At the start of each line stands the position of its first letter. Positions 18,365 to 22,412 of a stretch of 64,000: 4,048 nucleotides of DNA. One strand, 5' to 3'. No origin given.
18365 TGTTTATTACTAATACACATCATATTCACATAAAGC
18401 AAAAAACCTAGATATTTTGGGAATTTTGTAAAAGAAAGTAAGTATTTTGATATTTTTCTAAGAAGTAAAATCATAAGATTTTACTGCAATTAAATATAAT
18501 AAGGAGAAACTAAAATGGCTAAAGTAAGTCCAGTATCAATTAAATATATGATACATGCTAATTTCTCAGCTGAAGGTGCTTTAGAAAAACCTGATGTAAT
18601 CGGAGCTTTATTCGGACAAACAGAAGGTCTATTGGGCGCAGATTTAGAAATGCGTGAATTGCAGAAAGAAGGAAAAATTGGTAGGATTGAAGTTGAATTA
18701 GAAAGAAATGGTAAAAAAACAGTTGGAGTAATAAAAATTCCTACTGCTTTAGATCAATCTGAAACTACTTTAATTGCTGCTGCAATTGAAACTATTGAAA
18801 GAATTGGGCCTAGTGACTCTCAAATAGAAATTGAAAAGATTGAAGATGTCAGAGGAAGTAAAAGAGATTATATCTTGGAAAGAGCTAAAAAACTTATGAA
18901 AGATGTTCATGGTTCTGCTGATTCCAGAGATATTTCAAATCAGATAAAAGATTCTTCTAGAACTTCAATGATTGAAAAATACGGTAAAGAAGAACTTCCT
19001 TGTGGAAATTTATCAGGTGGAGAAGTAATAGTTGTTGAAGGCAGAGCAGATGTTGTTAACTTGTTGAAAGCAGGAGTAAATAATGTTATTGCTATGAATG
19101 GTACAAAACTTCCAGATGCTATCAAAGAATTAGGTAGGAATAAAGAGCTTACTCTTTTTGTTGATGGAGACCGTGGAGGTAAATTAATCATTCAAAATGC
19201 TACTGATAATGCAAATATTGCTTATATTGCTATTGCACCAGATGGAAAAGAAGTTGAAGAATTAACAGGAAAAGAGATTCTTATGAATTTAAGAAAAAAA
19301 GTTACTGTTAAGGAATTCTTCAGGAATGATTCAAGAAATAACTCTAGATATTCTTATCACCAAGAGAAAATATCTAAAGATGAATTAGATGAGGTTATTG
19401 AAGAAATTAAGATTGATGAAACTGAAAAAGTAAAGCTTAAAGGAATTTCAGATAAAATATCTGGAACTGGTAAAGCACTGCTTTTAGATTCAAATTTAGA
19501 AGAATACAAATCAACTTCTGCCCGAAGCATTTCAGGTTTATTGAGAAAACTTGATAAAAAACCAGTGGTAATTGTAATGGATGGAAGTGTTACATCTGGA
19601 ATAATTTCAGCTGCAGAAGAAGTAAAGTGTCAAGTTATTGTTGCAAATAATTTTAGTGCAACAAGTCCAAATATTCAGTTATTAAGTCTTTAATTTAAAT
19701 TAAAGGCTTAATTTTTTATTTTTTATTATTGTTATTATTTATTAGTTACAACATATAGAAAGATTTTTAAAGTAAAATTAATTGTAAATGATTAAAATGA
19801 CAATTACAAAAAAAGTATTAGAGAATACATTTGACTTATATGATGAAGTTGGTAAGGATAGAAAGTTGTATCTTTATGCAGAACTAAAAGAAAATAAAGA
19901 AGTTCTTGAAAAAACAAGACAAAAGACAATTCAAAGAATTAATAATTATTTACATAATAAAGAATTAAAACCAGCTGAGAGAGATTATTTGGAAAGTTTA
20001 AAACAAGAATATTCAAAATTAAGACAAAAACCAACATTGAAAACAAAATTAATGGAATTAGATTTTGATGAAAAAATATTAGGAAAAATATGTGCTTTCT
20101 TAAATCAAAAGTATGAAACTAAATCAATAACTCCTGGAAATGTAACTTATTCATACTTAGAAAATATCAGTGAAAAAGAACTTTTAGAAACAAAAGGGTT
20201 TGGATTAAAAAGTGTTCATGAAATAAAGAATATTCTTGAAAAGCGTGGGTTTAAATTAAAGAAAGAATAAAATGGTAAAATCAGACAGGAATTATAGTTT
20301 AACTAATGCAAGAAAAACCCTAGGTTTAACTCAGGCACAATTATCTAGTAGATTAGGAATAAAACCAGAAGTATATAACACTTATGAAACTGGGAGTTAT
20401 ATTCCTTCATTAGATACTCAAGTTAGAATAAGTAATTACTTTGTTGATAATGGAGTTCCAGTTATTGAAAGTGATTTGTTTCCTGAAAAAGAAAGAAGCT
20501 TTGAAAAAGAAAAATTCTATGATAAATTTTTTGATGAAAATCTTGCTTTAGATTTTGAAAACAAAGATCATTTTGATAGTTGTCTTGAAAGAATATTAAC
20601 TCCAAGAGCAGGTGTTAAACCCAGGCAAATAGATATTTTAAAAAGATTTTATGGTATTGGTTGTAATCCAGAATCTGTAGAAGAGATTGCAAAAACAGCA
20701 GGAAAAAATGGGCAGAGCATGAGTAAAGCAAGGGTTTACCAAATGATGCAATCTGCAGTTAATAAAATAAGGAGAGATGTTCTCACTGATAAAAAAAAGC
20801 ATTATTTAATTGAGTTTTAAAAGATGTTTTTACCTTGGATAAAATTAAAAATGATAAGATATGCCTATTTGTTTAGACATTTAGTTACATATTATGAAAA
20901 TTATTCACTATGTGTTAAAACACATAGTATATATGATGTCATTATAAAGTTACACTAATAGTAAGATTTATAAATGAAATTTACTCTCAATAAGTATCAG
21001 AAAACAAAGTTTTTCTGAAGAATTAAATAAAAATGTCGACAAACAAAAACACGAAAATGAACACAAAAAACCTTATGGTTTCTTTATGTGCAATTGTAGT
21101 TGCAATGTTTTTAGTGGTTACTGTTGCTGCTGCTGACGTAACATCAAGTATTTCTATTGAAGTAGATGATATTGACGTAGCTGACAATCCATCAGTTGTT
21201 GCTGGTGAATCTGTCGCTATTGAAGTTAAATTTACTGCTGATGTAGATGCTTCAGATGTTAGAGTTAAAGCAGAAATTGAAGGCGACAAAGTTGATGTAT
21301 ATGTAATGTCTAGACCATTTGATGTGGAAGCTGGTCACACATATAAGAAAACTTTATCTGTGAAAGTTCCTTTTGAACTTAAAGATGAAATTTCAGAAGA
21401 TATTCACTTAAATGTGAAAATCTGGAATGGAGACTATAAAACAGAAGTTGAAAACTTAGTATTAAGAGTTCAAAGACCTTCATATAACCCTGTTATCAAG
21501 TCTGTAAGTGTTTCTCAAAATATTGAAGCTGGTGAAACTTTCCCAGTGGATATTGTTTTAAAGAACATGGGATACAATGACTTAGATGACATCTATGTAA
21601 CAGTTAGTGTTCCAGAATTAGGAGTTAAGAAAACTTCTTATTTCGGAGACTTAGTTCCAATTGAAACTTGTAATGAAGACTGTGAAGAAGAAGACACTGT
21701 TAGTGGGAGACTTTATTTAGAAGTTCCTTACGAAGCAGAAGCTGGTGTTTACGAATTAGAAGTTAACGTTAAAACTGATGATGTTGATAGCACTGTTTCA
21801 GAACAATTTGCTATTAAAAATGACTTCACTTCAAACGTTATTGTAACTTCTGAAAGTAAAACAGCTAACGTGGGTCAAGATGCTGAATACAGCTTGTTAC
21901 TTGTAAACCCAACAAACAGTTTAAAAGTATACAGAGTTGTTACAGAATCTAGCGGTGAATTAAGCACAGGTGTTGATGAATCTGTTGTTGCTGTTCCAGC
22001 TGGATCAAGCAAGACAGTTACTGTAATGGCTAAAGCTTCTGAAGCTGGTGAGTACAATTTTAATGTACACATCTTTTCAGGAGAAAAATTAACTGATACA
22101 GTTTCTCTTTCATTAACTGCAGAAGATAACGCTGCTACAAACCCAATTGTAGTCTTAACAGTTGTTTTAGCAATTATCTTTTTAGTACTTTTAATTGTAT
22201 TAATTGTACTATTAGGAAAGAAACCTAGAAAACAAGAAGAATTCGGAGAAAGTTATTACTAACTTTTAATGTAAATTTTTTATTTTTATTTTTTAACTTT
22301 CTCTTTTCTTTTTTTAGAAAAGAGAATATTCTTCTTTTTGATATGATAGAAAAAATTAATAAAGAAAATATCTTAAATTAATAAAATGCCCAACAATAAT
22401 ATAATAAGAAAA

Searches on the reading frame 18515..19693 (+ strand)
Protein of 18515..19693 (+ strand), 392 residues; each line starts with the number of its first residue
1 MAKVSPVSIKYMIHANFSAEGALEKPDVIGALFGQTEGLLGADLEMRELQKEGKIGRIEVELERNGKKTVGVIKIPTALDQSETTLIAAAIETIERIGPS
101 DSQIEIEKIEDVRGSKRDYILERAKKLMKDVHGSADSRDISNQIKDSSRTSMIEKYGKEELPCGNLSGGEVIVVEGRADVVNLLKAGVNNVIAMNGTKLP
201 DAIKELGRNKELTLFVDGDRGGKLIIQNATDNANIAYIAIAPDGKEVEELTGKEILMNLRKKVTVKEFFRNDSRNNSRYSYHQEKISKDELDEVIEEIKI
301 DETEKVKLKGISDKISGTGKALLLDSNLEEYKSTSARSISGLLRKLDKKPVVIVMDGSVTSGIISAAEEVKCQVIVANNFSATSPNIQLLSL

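Call 74: search_protein_families(library=pfam, max_evalue=0.001, proteins=[window:18515-19693:+])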
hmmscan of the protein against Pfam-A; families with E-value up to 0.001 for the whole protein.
window:18515-19693:+ (392 aa): 3 families
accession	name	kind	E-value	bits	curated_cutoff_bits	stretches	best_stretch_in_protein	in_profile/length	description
PF13662.12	Toprim_4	-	5e-11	43.1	25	1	169-231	1-72/85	Toprim domain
PF13155.12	Toprim_2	-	1.3e-07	32.3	22.1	1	172-248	1-85/88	Toprim-like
PF01751.28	Toprim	-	2.1e-06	28.2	23.1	1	170-233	1-80/96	Toprim domain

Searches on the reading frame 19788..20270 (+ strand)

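Call 74: search_protein_families(library=pfam, max_evalue=0.001, proteins=[window:19788-20270:+])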
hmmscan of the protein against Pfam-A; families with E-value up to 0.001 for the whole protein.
window:19788-20270:+ (160 aa): 1 family
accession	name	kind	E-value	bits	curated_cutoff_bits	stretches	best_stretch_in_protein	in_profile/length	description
PF03118.21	RNA_pol_A_CTD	-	1.8e-05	24.8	23.8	1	120-152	35-67/67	Bacterial RNA polymerase, alpha chain C terminal domain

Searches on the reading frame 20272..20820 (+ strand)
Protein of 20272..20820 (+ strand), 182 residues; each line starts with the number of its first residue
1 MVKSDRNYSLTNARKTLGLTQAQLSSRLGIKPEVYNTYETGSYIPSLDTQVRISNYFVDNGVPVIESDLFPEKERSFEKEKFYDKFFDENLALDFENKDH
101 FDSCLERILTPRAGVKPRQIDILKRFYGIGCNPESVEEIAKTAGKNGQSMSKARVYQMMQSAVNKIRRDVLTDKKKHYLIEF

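Call 74: search_protein_families(library=pfam, max_evalue=0.001, proteins=[window:20272-20820:+])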
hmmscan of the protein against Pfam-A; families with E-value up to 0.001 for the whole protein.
window:20272-20820:+ (182 aa): 3 families
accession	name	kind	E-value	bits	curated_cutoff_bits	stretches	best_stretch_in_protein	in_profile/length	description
PF01381.28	HTH_3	-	5.2e-09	36.4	23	1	12-57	3-48/55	Helix-turn-helix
PF12844.13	HTH_19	-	1.5e-07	31.7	30.2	1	10-57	4-51/64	Helix-turn-helix domain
PF13560.12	HTH_31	-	1.8e-07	31.8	27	1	12-53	8-50/64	Helix-turn-helix domain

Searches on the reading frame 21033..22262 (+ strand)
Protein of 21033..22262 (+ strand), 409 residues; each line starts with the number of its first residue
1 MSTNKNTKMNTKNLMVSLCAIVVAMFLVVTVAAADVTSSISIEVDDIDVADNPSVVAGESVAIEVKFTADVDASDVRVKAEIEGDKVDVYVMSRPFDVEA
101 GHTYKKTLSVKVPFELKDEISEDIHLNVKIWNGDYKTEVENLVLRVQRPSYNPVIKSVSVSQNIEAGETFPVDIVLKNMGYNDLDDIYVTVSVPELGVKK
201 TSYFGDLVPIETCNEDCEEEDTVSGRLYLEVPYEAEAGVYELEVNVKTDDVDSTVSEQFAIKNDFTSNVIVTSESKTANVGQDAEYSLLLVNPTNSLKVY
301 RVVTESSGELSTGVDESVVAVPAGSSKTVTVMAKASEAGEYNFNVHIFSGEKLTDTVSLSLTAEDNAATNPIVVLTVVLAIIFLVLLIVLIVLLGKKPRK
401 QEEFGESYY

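Call 74: search_protein_families(library=pfam, max_evalue=0.001, proteins=[window:21033-22262:+])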
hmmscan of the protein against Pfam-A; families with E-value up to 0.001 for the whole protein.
window:21033-22262:+ (409 aa): 4 families
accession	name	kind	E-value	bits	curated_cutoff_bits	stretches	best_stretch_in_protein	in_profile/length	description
PF11614.14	FixG_C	-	2.5e-08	34.6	25.6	0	74-134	45-105/119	IG-like fold at C-terminal of FixG, putative oxidoreductase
PF10633.15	NPCBM_assoc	-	9.5e-05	23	24.4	0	164-195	1-32/78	NPCBM-associated, NEW3 domain of alpha-galactosidase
PF23619.1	Ig_VWA7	-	0.00014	22.4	27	0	218-252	55-88/104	VWA7 Ig-like domain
PF18895.5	T4SS_pilin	-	0.00095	19.6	26.6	0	366-406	10-49/71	Type IV secretion system pilin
